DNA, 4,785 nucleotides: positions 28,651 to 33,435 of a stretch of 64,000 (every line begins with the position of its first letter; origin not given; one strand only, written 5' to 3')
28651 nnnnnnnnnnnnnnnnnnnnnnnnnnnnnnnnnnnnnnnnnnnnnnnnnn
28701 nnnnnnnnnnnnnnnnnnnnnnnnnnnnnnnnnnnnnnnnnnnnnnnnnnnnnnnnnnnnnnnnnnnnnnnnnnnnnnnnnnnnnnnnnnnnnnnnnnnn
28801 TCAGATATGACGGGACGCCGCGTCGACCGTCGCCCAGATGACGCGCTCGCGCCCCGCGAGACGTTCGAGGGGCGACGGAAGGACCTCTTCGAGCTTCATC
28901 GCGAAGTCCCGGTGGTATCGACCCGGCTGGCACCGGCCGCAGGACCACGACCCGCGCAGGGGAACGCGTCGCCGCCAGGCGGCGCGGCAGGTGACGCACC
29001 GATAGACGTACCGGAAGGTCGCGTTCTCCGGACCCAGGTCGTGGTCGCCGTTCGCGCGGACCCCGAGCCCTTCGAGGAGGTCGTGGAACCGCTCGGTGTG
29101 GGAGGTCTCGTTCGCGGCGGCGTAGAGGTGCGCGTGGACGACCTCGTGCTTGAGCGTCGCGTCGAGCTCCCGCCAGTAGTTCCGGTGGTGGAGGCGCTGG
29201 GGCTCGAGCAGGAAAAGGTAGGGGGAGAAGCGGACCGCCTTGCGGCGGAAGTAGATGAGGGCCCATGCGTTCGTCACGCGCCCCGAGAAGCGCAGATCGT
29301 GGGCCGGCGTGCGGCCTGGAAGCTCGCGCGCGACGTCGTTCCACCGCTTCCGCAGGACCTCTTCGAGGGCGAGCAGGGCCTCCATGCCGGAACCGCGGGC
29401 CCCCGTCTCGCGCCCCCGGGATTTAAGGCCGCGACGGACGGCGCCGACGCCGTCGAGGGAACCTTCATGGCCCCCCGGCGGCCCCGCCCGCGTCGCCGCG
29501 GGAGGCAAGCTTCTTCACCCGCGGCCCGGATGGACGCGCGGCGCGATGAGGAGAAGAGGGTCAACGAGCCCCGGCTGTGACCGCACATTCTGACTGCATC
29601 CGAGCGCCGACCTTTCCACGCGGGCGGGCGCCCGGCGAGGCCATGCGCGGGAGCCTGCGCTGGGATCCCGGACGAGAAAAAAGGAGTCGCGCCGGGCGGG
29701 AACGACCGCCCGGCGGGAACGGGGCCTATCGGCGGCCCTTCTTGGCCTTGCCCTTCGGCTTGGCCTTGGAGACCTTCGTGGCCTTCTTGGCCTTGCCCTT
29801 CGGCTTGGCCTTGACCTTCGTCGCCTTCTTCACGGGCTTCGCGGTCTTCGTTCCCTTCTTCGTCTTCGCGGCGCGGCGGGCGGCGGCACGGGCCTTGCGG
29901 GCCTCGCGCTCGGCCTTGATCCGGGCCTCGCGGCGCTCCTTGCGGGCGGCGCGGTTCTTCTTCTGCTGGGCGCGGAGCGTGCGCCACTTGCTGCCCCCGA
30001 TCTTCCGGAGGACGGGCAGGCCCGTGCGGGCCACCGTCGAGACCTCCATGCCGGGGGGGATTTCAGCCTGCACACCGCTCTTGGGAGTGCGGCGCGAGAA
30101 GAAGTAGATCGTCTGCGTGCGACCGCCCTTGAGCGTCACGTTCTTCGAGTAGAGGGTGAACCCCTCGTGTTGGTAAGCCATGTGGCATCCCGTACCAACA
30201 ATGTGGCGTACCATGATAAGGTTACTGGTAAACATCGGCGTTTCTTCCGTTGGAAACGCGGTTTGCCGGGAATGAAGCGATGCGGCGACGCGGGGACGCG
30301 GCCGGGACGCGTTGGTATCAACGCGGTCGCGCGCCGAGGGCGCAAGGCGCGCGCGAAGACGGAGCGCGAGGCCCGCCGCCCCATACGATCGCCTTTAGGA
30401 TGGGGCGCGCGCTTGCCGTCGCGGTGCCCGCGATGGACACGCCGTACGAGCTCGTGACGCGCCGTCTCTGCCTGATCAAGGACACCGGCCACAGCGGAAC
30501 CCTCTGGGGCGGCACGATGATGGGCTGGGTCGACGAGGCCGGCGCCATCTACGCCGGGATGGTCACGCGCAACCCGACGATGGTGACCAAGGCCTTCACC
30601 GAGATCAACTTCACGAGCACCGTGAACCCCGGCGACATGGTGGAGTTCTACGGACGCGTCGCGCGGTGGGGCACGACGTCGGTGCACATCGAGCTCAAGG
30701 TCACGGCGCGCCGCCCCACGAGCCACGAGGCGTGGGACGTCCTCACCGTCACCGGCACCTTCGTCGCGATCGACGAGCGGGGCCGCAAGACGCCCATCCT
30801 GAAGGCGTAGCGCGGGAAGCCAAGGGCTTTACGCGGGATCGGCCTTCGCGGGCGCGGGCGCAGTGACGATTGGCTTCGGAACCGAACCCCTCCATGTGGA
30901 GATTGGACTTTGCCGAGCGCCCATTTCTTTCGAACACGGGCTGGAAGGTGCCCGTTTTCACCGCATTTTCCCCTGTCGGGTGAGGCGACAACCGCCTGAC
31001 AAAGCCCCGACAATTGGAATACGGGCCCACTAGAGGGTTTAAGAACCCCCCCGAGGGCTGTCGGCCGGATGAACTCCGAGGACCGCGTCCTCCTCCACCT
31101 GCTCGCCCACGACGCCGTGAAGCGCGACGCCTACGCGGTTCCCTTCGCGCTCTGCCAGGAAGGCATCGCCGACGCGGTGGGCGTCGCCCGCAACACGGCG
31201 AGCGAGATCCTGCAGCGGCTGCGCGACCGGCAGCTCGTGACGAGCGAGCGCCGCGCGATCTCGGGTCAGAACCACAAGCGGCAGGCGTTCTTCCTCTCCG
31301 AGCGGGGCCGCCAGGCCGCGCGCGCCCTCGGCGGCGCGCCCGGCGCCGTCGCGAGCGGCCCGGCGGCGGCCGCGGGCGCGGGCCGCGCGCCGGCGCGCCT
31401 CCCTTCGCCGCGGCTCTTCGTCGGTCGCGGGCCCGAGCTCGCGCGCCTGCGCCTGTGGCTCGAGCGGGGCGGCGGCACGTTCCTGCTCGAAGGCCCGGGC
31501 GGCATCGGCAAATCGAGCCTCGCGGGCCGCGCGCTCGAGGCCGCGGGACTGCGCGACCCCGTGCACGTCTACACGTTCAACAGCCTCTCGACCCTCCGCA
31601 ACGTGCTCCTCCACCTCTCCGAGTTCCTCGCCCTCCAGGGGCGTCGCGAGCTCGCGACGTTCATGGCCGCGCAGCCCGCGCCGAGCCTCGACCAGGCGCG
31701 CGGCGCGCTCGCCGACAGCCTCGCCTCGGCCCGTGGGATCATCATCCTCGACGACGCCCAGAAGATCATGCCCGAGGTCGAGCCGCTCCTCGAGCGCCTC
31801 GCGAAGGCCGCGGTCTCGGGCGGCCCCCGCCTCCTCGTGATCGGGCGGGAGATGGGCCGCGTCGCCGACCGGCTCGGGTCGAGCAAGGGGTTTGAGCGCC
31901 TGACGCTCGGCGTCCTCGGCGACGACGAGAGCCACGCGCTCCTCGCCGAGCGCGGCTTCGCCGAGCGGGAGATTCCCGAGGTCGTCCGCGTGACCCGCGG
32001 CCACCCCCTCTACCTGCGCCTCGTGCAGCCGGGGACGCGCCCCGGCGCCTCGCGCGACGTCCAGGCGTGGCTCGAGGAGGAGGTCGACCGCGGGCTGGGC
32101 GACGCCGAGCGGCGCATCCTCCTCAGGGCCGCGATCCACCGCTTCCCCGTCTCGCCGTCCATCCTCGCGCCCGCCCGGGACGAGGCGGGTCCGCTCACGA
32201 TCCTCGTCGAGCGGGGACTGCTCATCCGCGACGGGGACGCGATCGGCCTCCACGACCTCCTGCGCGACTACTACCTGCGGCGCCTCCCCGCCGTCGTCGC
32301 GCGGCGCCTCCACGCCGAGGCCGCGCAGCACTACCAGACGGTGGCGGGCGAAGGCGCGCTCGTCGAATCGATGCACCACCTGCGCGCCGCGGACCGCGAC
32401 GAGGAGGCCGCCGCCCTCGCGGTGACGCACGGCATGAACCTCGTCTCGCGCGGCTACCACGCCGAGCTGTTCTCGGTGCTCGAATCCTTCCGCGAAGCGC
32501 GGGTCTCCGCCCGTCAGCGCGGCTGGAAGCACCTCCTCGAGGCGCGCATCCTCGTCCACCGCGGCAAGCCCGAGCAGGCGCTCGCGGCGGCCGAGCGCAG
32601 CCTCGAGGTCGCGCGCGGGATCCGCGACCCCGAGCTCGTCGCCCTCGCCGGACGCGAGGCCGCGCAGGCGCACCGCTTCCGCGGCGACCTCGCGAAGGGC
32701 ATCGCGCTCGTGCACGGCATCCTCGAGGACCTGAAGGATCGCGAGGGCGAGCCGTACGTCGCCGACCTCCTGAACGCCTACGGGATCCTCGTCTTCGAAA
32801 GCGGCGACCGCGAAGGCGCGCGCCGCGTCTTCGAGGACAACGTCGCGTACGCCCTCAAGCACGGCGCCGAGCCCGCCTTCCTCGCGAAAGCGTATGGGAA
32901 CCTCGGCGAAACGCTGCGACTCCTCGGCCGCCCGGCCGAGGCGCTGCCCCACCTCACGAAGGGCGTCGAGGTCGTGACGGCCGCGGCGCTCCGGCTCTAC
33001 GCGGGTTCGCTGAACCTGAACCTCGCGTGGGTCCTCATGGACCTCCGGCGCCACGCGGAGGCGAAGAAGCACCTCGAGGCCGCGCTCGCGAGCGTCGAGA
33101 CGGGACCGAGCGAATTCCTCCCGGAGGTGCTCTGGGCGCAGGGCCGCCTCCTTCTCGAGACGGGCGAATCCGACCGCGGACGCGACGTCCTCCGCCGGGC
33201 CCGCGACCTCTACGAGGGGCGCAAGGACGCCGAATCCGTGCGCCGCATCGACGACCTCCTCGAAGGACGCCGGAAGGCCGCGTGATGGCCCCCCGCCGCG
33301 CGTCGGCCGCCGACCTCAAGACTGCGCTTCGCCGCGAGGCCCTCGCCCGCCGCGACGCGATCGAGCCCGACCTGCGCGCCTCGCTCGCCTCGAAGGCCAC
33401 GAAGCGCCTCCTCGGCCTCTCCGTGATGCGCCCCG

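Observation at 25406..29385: Cas4-like nuclease and a large N6-adenine methyltransferase with overlapping divergent starts, flanked by a SprT-like protease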

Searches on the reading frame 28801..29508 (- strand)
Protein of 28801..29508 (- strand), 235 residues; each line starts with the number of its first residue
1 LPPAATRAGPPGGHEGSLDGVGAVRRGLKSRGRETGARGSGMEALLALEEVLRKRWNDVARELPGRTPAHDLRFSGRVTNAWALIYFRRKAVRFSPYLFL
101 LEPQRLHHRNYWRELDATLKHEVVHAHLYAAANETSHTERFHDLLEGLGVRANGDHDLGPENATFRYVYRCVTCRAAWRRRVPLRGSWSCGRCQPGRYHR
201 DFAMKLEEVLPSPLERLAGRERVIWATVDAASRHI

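Call 3: search_protein_families(library=pfam, proteins=[window:28801-29508:-], max_evalue=0.01)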
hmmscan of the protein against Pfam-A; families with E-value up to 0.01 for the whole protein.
window:28801-29508:- (235 aa): 1 family
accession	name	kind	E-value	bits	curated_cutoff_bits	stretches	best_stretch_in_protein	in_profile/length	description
PF10263.15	SprT-like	-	2e-07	31.3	25.6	1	64-148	16-95/108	SprT-like family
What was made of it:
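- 28801..29385 (-): SprT-like Zn-metalloprotease with Zn-ribbon, 194 aa. HEVVH at 29134-29148 and CxxC...CxxC at 28930-28998. An independent conserved gene. Pfam SprT-like (call 3).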

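Call 4: search_protein_families(library=padloc, proteins=[window:28801-29508:-], max_evalue=0.01)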
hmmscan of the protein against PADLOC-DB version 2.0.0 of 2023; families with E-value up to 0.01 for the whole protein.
window:28801-29508:- (235 aa): 0 families

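Call 7: search_protein_families(library=ncbifam, proteins=[window:28801-29508:-], max_evalue=0.01)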
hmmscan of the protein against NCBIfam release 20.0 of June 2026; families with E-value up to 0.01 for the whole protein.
window:28801-29508:- (235 aa): 1 family
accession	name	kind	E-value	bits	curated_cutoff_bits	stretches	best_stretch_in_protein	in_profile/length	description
NF003339.0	PRK04351.1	equivalog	5.5e-08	32.6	113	1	108-194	54-139/149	SprT family protein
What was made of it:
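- Closest known: SprT/Spartan/Wss1-type Zn-metalloproteases. Different: It scores far below the bacterial SprT equivalog cut-off (32.6 bits against 113; call 7).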

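Call 48: find_homologous_proteins(query=window:28801-29385:-, max_evalue=0.001)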
Query window:28801-29385:- (194 aa): 93 proteins with E <= 0.001 among 283 candidates.
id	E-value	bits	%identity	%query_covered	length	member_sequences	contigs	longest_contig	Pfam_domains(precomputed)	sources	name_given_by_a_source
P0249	1.0e-129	448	100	100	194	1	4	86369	PF10263.16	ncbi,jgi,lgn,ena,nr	ncbi:MAG TPA: SprT-like domain-containing protein [Candidatus Thermoplasmatota archaeon]|jgi:predict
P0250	8.0e-85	301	69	99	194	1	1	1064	PF10263.16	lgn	-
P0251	7.2e-61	223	57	91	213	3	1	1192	PF10263.16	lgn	-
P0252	2.8e-58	215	53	98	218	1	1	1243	PF10263.16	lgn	-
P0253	3.3e-58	215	56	91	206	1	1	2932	PF10263.16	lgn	-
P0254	6.6e-58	214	54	99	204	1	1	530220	PF10263.16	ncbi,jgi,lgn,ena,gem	-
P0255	9.4e-58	213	55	97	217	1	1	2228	PF10263.16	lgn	-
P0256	1.5e-57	212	58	89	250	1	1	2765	PF10263.16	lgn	-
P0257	4.2e-57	211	49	100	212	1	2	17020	PF10263.16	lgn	-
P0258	9.3e-57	210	54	94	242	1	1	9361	PF10263.16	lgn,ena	-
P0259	9.3e-57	210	52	98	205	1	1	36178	PF10263.16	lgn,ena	-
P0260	1.6e-56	209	51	94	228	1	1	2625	PF10263.16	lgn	-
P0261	2.1e-56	209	51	98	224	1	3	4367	PF10263.16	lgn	-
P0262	2.6e-56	208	54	92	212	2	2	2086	PF10263.16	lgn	-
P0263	3.2e-56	208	54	94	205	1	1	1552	PF10263.16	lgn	-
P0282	7.5e-54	200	54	91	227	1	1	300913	PF10263.16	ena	-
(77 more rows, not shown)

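Call 49: find_encoding_contigs(protein=P0254, flank=7000, max_places=1)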
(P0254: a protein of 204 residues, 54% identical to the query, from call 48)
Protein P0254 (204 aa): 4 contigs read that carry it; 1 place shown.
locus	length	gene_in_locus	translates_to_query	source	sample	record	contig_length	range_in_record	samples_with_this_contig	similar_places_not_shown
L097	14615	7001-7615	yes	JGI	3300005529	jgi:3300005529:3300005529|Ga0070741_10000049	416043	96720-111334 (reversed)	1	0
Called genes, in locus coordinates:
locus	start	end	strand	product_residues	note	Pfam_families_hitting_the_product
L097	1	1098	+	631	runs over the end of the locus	PF08915:tRNA-Thr_ED, PF00587:tRNA-synt_2b, PF03129:HGTP_anticodon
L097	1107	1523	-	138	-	-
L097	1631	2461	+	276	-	PF00106:adh_short, PF08659:KR, PF13460:NAD_binding_10 (weak), PF13561:adh_short_C2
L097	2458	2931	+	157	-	PF10604:Polyketide_cyc2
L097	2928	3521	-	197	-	PF04011:LemA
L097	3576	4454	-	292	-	PF04536:TPM_phosphatase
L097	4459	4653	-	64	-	-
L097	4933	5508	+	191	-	-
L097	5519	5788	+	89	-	-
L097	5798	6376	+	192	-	-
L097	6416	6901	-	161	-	PF08534:Redoxin, PF00578:AhpC-TSA, PF00085:Thioredoxin (weak), PF13905:Thioredoxin_8 (weak)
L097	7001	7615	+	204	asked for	PF10263:SprT-like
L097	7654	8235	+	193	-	PF04013:Methyltrn_RNA_2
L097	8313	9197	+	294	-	PF00005:ABC_tran, PF02463:SMC_N, PF13304:AAA_21 (faint)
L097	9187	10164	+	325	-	PF13531:SBP_bac_11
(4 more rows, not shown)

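Call 50: find_encoding_contigs(protein=P0282, flank=7000, max_places=1)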
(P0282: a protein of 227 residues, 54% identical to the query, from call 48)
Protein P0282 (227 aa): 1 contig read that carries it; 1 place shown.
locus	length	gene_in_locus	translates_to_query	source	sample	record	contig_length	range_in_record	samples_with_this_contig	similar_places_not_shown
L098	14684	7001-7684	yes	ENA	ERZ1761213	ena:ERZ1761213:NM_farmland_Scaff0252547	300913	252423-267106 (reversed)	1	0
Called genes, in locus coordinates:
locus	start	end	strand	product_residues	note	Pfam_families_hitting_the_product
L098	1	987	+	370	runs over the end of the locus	PF00581:Rhodanese, PF00753:Lactamase_B, PF12706:Lactamase_B_2 (weak)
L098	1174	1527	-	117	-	PF01978:TrmB, PF25212:HVO_A0114 (weak)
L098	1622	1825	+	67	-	-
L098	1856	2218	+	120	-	PF00581:Rhodanese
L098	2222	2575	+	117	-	PF00581:Rhodanese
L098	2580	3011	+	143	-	PF03625:DUF302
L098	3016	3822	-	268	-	PF01925:TauE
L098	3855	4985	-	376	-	PF00266:Aminotran_5, PF22580:KYNU_C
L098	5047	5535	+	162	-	PF12840:HTH_20 (weak), PF25212:HVO_A0114 (weak), PF01022:HTH_5 (weak), PF09339:HTH_IclR (weak), PF13412:HTH_24 (faint)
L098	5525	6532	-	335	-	PF00578:AhpC-TSA, PF02630:SCO1-SenC (weak), PF08534:Redoxin, PF13905:Thioredoxin_8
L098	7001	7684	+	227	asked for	PF10263:SprT-like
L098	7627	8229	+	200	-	PF04013:Methyltrn_RNA_2, PF04452:Methyltrans_RNA (weak)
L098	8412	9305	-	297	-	PF00752:XPG_N, PF00867:XPG_I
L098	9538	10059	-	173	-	-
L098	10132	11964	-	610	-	PF02129:Peptidase_S15, PF08530:PepX_C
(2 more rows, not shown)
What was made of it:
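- Tried and rejected: I considered that the methyltransferase and nuclease might be an insertion between AhpC and SprT, because relatives have a redoxin next to SprT (calls 49, 50).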

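Call 69: search_protein_families(library=phrogs, proteins=[window:28801-29385:-], max_evalue=0.001)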
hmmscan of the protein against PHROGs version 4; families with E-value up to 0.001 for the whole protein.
window:28801-29385:- (194 aa): 0 families

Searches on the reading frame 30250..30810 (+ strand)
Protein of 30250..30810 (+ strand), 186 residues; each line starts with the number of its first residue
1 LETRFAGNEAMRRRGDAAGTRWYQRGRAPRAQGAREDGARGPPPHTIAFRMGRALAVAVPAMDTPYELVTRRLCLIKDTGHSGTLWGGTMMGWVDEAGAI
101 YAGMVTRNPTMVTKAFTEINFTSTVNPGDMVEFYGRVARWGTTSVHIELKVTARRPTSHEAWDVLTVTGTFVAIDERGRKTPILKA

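Call 3: search_protein_families(library=pfam, proteins=[window:30250-30810:+], max_evalue=0.01)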
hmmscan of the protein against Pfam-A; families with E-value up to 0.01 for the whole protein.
window:30250-30810:+ (186 aa): 2 families
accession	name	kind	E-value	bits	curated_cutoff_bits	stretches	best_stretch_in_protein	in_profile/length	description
PF03061.28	4HBT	-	2.1e-12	47.6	20.6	1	83-154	2-73/79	Thioesterase superfamily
PF13279.12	4HBT_2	-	0.00078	20.3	25.5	1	111-182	45-113/122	Thioesterase-like superfamily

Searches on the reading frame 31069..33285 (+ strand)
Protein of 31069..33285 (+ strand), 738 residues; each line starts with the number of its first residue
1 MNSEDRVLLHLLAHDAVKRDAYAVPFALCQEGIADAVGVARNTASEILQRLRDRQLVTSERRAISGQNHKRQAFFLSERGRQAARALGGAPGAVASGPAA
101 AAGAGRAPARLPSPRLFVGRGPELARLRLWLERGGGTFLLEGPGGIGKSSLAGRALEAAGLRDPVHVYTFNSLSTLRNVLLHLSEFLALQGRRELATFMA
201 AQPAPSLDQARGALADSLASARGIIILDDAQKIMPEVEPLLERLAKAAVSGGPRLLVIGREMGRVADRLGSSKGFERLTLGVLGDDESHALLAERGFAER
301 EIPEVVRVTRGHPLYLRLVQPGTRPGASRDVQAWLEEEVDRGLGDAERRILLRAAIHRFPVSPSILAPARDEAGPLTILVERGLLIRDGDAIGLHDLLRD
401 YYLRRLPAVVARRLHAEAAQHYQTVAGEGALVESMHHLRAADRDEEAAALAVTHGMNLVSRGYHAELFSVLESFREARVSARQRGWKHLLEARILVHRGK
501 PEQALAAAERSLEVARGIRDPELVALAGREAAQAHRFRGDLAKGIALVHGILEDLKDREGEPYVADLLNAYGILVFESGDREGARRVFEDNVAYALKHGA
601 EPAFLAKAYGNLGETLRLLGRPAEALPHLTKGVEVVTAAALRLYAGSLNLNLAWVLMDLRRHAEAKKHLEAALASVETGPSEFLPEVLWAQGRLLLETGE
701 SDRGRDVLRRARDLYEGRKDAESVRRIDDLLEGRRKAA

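Call 3: search_protein_families(library=pfam, proteins=[window:31069-33285:+], max_evalue=0.01)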
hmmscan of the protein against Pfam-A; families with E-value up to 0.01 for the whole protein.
window:31069-33285:+ (738 aa): 13 families
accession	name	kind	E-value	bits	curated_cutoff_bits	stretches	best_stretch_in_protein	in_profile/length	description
PF13424.12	TPR_12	-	1.4e-17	64.1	30.1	3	605-674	2-73/77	Tetratricopeptide repeat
PF07719.23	TPR_2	-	8.5e-13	47.8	27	0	650-674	5-29/34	Tetratricopeptide repeat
PF00515.34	TPR_1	-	1.2e-09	38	27.8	1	606-634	1-29/34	Tetratricopeptide repeat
PF13191.12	AAA_16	-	4.1e-09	37.6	32.6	1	117-257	2-166/167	AAA ATPase domain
PF13181.12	TPR_8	-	3.7e-08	33.3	25.7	0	648-673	3-28/34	Tetratricopeptide repeat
PF13401.12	AAA_22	-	2.7e-07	31.4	27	1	134-259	4-122/130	AAA domain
PF13545.12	HTH_Crp_2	-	3.8e-07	30.4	27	1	6-64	5-59/70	Crp-like helix-turn-helix domain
PF13374.12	TPR_10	-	2.5e-06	27.8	27.5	0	651-675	7-31/42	Tetratricopeptide repeat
PF13432.12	TPR_16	-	4.9e-05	24.1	32.7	1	650-716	1-62/65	Tetratricopeptide repeat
PF13428.12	TPR_14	-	5.6e-05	23.9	23.5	0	685-718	1-34/44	Tetratricopeptide repeat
PF13174.12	TPR_6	-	0.00079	20.4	26.3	0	686-715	1-30/33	Tetratricopeptide repeat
PF13176.12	TPR_7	-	0.0017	18.8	27.9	0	608-631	1-24/36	Tetratricopeptide repeat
PF01637.24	ATPase_2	-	0.0055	17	33.2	0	117-247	1-138/225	ATPase domain predominantly from Archaea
